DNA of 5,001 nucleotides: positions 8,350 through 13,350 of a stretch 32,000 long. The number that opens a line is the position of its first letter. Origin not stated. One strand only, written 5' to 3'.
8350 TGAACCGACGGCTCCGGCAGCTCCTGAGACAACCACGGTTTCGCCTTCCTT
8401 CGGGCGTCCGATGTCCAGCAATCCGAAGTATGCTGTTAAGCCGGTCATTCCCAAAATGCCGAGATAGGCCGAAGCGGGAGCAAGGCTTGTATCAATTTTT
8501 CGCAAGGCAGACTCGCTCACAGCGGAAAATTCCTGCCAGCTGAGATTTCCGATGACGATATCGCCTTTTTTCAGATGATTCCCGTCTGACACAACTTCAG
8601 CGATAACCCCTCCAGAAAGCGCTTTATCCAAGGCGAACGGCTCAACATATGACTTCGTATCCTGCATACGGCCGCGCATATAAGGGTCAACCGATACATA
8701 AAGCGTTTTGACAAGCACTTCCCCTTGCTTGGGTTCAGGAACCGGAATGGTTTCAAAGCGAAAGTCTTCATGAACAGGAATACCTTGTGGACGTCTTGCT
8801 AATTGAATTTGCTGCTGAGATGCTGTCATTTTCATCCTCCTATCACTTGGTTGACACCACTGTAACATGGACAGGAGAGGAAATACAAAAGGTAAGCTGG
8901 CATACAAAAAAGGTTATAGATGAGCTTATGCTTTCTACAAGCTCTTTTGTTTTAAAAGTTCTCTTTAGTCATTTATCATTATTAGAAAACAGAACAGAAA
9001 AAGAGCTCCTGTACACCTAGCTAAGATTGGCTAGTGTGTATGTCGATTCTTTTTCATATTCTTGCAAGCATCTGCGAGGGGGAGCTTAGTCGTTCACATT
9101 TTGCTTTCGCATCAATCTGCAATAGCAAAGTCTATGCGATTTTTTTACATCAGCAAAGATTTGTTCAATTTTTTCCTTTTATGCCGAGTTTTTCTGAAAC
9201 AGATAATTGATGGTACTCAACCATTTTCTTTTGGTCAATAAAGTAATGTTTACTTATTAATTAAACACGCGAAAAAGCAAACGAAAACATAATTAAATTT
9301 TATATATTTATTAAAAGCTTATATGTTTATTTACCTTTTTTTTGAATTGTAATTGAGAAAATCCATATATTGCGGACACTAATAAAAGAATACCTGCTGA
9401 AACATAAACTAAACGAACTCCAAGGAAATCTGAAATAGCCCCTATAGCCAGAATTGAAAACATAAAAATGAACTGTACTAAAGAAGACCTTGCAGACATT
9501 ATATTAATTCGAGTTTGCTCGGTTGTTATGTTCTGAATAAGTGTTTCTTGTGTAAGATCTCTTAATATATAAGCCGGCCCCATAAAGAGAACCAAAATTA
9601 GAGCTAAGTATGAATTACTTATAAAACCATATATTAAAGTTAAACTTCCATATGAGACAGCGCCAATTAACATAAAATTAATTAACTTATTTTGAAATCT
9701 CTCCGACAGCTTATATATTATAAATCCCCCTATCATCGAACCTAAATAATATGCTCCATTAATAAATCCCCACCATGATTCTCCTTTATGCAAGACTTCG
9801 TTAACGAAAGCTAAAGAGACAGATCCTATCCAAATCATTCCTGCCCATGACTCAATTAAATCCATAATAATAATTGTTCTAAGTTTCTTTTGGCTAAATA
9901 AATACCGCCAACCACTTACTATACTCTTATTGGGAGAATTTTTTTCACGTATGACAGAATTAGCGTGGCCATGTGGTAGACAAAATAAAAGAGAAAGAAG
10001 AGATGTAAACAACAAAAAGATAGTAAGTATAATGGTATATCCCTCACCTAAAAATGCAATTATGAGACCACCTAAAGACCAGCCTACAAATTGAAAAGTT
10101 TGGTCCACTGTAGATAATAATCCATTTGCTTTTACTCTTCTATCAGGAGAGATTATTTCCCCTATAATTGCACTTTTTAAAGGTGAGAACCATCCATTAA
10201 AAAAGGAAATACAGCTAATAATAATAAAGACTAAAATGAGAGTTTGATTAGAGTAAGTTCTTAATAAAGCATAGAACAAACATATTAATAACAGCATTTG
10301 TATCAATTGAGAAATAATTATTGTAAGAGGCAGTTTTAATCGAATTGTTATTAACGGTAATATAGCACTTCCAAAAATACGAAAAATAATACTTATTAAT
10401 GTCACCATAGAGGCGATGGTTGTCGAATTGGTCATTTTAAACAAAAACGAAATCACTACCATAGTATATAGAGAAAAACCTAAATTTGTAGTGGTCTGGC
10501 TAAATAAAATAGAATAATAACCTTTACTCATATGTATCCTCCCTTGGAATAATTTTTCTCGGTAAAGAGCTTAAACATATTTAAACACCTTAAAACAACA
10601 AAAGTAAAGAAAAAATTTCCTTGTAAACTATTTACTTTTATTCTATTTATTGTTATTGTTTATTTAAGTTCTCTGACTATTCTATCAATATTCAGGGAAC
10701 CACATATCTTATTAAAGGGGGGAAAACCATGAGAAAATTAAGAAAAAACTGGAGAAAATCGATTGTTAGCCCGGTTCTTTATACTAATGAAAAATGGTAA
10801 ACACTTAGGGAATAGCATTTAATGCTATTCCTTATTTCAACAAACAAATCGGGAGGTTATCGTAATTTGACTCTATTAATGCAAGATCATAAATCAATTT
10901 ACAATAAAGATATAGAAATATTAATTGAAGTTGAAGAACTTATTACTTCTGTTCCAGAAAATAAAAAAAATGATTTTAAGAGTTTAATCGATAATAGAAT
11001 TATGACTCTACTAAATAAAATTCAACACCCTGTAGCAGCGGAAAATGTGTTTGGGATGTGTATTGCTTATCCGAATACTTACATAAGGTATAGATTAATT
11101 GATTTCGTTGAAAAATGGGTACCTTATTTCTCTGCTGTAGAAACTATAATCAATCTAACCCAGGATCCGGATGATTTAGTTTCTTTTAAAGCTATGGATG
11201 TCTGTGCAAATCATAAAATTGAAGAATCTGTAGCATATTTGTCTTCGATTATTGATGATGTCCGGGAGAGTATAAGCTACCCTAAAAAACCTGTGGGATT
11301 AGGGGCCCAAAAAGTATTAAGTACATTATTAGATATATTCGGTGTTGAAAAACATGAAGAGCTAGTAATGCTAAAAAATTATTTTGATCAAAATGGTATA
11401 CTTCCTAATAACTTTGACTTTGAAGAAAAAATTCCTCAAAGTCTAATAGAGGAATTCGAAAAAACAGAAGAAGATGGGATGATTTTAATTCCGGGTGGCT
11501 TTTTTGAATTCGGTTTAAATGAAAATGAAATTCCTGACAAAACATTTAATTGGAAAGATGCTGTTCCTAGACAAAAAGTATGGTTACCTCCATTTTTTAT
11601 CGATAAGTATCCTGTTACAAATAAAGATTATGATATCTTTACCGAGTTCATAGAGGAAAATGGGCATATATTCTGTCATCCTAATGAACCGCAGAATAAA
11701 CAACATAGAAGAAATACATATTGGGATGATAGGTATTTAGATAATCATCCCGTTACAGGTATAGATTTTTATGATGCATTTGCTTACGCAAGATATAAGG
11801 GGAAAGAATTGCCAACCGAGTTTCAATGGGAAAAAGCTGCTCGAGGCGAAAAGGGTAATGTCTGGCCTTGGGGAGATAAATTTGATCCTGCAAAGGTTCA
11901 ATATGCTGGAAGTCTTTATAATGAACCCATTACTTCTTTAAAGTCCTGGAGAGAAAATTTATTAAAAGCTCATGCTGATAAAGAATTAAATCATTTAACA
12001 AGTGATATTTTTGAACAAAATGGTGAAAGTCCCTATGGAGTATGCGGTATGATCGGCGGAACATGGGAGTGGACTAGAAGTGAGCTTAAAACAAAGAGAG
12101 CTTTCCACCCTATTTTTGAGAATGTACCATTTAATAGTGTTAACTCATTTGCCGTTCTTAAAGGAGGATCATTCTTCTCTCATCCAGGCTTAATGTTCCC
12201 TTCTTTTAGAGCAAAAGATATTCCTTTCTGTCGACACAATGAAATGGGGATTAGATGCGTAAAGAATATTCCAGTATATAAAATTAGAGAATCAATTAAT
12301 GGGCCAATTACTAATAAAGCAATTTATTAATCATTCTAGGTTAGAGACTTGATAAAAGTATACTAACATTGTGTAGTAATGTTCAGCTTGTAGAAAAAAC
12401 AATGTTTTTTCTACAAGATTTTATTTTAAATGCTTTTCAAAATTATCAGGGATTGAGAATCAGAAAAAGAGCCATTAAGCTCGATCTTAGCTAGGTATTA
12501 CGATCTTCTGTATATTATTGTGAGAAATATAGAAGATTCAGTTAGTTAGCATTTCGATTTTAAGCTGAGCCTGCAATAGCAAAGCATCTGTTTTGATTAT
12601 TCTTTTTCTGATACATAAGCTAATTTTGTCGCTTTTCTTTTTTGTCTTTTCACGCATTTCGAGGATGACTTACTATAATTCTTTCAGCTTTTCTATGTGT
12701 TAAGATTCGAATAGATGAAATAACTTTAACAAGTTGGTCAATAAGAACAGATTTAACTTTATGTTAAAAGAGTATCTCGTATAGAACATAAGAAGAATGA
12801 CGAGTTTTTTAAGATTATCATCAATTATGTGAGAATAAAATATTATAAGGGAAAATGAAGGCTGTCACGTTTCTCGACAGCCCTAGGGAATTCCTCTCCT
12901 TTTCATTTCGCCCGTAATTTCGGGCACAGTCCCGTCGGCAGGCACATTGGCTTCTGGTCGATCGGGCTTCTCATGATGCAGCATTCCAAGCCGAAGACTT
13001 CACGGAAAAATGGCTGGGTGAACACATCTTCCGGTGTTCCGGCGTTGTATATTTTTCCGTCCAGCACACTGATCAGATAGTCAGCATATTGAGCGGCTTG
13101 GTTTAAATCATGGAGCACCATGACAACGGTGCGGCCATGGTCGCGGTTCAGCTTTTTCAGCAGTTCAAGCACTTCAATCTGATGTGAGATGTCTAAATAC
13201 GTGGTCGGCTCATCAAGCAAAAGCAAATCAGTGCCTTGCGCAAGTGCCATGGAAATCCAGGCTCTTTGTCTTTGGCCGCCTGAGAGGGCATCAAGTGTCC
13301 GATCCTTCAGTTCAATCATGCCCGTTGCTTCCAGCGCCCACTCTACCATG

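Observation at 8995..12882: AT-rich island with an MFS exporter, a 23-aa peptide ORF and a HEAT+FGE-fold enzyme: candidate uncharacterised peptide-modification or conflict module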

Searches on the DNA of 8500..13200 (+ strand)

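Call 33: search_rna_families(source=window, start=8500, end=13200, threshold=evalue, max_evalue=1)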
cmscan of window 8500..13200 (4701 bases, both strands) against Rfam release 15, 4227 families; matches with E-value up to 1: 0.
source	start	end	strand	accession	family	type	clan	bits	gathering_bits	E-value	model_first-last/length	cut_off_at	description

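Call 47: search_dna_similar(query=window:8900-12900:+, collection=phages, mode=distant, max_rows=10)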
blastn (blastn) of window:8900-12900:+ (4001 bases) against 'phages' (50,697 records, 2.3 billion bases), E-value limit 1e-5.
No match.

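Call 56: search_rna_families(source=L023, start=7550, end=7950, threshold=evalue, max_evalue=1)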
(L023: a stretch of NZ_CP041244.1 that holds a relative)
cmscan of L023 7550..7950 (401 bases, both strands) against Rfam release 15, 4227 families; matches with E-value up to 1: 11.
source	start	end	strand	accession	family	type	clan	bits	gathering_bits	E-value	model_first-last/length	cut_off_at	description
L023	7812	7847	-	RF03910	mir-H5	Gene; miRNA;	-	27.4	90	0.08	1-80/80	no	mir-H5 microRNA precursor family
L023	7797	7860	-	RF03819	mir-Ro6-3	Gene; miRNA;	-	24.4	79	0.11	1-72/72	no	mir-Ro6-3 microRNA precursor family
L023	7797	7860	+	RF03819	mir-Ro6-3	Gene; miRNA;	-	23.7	79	0.15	1-72/72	no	mir-Ro6-3 microRNA precursor family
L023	7801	7857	+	RF03438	mir-1956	Gene; miRNA;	-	22.8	95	0.068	1-65/65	no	mir-1956 microRNA precursor family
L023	7802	7855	-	RF00926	MIR1151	Gene; miRNA;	-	21.8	90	0.6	1-110/110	no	MIR1151 microRNA precursor family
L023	7695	7851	+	RF01757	sbcD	Gene; sRNA;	-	20.8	40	0.054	1-155/155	no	sbcD RNA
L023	7808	7849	+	RF04104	MIR918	Gene; miRNA;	-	20.2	268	0.2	1-265/265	no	MIR918 microRNA precursor family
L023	7810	7844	-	RF01798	g2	Gene;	-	19.9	70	0.52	1-67/67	no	G2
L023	7812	7845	-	RF01684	mascRNA-menRNA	Gene;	-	18.7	42.5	0.29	1-56/56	no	MALAT1-associated small cytoplasmic RNA/MEN beta RNA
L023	7808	7849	-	RF03891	mir-2545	Gene; miRNA;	-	18.3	94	0.84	1-118/118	no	mir-2545 microRNA precursor family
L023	7810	7877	-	RF02791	CcsR1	Gene; sRNA;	-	17.1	65.3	0.1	1-83/83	no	Conserved CCUCCUCCC motif stress-induced RNA 1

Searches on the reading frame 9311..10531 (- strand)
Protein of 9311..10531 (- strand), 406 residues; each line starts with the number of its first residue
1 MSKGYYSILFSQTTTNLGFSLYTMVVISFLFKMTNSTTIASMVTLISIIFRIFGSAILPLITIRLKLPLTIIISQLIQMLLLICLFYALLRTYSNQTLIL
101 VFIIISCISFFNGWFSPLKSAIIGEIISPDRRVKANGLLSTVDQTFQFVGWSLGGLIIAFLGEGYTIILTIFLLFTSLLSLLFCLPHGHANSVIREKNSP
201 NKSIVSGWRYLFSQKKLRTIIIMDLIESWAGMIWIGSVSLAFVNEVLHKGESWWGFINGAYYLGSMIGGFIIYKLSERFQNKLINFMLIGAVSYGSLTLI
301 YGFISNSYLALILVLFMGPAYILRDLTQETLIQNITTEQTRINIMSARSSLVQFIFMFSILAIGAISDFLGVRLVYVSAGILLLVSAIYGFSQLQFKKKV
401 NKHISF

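Call 6: search_protein_families(library=pfam, proteins=[window:9311-10531:-], max_evalue=1)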
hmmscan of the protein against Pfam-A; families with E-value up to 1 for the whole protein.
window:9311-10531:- (406 aa): 3 families
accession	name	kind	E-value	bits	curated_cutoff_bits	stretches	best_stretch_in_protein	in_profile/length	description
PF07690.21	MFS_1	-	1.2e-22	80.8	33.4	2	9-318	2-305/347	Major Facilitator Superfamily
PF05977.19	MFS_3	-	4.4e-12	45.6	27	1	70-391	77-391/524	Transmembrane secretion effector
PF00083.30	Sugar_tr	-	0.045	13.1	22.3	1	251-299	45-93/452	Sugar (and other) transporter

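Call 7: search_protein_families(library=ncbifam, proteins=[window:9311-10531:-], max_evalue=1)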
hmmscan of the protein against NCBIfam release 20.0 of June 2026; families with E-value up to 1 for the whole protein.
window:9311-10531:- (406 aa): 7 families
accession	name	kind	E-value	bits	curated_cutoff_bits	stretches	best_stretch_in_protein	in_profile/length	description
NF041056.1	ryptide_ex_MFS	equivalog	9.8e-50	169.7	575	1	1-391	1-385/392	ryptide export MFS transporter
TIGR00900.1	2A0121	subfamily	4.2e-31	108.6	319.6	1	5-371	1-364/364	H+ Antiporter protein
NF052575.1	MFS_efflux_Tap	equivalog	7.5e-08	31.8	625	1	135-388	139-389/401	multidrug efflux MFS transporter Tap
NF006386.0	PRK08633.1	equivalog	7.4e-06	23.9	1221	1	20-392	26-408/1147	acyl-[ACP]--phospholipid O-acyltransferase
TIGR00880.1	2_A_01_02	superfamily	0.01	15.9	131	1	77-186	31-139/141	multidrug resistance protein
NF000246.1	macrolide_MefC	exception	0.066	12.2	870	1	39-394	44-396/407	macrolide efflux MFS transporter Mef(C)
TIGR01738.1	bioH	equivalog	0.069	12.8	206.95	1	135-160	56-81/245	pimeloyl-ACP methyl ester esterase BioH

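Call 59: search_protein_families(library=padloc, proteins=[window:9311-10531:-], max_evalue=0.01)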
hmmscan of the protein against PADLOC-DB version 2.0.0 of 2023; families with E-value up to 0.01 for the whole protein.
window:9311-10531:- (406 aa): 0 families
